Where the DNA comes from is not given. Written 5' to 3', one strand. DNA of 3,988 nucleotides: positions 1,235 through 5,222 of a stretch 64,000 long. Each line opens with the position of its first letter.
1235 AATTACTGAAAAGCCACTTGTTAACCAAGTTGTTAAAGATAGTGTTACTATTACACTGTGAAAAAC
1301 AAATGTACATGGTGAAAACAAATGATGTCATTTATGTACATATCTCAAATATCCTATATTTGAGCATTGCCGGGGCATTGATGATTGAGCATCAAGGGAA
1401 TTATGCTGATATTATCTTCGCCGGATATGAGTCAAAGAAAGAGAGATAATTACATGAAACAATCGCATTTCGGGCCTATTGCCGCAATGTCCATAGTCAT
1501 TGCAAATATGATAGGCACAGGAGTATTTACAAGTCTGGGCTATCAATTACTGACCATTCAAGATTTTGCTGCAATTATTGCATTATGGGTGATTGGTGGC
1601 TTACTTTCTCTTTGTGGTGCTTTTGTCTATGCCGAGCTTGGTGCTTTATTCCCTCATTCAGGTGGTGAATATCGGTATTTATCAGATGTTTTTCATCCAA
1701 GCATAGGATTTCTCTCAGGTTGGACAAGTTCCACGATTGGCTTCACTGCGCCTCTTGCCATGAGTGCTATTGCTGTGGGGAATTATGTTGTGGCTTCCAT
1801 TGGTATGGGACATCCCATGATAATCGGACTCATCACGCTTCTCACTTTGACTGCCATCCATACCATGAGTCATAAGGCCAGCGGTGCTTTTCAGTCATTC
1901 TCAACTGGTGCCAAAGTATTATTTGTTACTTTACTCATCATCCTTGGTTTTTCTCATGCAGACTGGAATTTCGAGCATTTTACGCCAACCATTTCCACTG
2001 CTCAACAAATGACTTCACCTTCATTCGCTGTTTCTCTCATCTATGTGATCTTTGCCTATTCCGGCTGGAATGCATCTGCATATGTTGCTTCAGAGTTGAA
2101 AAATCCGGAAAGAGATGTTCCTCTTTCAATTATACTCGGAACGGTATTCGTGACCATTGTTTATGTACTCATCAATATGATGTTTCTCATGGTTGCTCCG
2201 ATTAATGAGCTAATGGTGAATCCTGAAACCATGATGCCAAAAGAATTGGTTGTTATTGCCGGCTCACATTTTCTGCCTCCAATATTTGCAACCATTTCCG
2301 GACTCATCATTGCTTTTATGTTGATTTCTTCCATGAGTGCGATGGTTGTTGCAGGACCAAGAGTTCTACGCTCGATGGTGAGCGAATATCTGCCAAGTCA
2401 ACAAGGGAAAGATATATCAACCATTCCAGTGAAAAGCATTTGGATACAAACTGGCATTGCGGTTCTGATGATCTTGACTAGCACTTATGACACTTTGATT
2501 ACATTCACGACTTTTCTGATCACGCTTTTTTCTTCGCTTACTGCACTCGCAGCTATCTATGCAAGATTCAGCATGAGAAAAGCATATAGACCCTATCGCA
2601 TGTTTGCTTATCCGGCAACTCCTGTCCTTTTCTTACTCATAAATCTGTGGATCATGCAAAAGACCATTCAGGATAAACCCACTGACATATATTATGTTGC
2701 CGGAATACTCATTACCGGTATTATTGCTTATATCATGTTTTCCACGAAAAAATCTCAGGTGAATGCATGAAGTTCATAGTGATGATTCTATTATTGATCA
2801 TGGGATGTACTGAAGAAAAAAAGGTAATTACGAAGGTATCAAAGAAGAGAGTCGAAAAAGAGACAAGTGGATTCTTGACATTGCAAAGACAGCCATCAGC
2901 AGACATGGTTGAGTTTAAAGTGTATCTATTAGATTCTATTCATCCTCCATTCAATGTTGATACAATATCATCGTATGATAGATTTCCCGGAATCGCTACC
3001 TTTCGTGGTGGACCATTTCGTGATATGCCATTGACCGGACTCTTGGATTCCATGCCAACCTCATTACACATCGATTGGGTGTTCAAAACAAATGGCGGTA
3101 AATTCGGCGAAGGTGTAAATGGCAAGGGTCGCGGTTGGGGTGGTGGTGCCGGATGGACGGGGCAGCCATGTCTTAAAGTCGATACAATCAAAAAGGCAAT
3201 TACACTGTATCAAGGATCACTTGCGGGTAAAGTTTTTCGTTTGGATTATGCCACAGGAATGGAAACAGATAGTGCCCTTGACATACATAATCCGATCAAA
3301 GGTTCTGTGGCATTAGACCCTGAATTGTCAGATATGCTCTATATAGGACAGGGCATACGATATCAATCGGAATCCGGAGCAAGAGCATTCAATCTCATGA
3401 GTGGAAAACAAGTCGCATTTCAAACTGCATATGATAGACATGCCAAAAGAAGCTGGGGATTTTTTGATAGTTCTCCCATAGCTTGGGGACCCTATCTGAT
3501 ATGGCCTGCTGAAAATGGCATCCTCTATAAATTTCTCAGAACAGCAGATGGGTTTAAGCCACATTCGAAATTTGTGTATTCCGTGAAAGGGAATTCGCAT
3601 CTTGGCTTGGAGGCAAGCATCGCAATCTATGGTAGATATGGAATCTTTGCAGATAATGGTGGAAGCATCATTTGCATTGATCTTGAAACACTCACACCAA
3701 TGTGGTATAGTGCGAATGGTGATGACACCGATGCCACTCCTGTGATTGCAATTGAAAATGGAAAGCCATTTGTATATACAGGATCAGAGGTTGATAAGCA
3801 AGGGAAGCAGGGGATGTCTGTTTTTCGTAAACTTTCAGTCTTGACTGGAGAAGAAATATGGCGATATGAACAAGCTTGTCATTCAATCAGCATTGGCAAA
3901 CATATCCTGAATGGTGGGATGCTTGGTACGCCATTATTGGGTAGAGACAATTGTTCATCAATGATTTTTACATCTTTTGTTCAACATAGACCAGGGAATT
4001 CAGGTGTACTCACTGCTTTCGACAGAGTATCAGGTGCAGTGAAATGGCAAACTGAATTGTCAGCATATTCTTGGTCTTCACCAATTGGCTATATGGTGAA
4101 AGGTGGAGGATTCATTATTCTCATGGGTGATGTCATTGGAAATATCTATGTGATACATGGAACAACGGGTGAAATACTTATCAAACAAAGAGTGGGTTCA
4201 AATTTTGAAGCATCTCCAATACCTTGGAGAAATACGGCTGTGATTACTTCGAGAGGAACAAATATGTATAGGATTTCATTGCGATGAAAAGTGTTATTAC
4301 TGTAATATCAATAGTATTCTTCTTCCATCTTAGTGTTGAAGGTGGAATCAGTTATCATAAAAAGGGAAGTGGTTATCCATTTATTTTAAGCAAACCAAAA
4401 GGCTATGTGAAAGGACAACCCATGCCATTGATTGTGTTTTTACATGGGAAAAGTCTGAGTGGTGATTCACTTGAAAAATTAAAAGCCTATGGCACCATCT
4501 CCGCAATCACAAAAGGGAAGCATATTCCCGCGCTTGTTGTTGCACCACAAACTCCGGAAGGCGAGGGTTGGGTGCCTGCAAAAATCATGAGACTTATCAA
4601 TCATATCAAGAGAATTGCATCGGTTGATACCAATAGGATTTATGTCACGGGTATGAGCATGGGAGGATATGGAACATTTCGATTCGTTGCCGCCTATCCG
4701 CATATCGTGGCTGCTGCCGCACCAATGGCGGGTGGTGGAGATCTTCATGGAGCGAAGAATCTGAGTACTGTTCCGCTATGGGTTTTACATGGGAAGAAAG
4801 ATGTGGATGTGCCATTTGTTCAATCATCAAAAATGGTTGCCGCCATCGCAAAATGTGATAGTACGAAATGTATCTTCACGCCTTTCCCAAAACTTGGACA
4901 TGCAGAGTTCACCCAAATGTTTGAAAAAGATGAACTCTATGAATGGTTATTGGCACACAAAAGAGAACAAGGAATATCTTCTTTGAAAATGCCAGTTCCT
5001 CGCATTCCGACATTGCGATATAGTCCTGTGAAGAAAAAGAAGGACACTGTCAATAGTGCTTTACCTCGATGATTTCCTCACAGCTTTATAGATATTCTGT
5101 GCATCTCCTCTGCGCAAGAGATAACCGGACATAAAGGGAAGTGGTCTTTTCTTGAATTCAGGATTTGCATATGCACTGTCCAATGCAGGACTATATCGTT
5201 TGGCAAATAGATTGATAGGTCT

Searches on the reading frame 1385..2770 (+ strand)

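Call 40: search_protein_families(library=pfam, proteins=[window:1385-2770:+], max_evalue=0.00001)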
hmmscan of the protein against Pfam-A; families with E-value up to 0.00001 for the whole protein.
window:1385-2770:+ (461 aa): 2 families
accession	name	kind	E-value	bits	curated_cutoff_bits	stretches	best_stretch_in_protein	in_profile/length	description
PF13520.12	AA_permease_2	-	5.3e-48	164.4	27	1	29-444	1-424/427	Amino acid permease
PF00324.27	AA_permease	-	1.5e-30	106.8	24.6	1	35-423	3-411/470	Amino acid permease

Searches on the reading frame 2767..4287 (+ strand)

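Call 40: search_protein_families(library=pfam, proteins=[window:2767-4287:+], max_evalue=0.00001)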
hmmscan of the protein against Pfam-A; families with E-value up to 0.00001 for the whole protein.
window:2767-4287:+ (506 aa): 2 families
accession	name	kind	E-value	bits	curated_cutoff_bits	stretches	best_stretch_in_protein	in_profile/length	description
PF13570.13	Beta-prop_ACSF4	-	1.3e-10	41.6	133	1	282-504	52-242/329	Beta-alanine-activating enzyme, beta-propeller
PF13360.13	PQQ_2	-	3.6e-07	30.5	27.6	0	412-504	2-89/233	Outer membrane protein assembly factor BamB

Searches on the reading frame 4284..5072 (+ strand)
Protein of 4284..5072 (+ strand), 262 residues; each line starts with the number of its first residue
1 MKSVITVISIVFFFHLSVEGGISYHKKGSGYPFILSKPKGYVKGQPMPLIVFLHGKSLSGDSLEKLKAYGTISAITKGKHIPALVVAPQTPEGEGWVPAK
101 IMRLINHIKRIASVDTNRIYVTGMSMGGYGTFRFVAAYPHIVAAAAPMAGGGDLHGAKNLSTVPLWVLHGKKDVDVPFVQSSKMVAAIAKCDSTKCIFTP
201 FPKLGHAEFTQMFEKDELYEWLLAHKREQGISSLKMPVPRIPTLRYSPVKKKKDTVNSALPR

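Call 40: search_protein_families(library=pfam, proteins=[window:4284-5072:+], max_evalue=0.00001)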
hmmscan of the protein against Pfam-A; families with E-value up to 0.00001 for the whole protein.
window:4284-5072:+ (262 aa): 2 families
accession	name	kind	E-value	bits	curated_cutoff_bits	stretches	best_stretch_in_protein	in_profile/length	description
PF00326.27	Peptidase_S9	-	1.4e-08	34.9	22.6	0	159-223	140-207/213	Prolyl oligopeptidase family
PF02230.22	Abhydrolase_2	-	8.1e-06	26.3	23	0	112-215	100-208/217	Phospholipase/Carboxylesterase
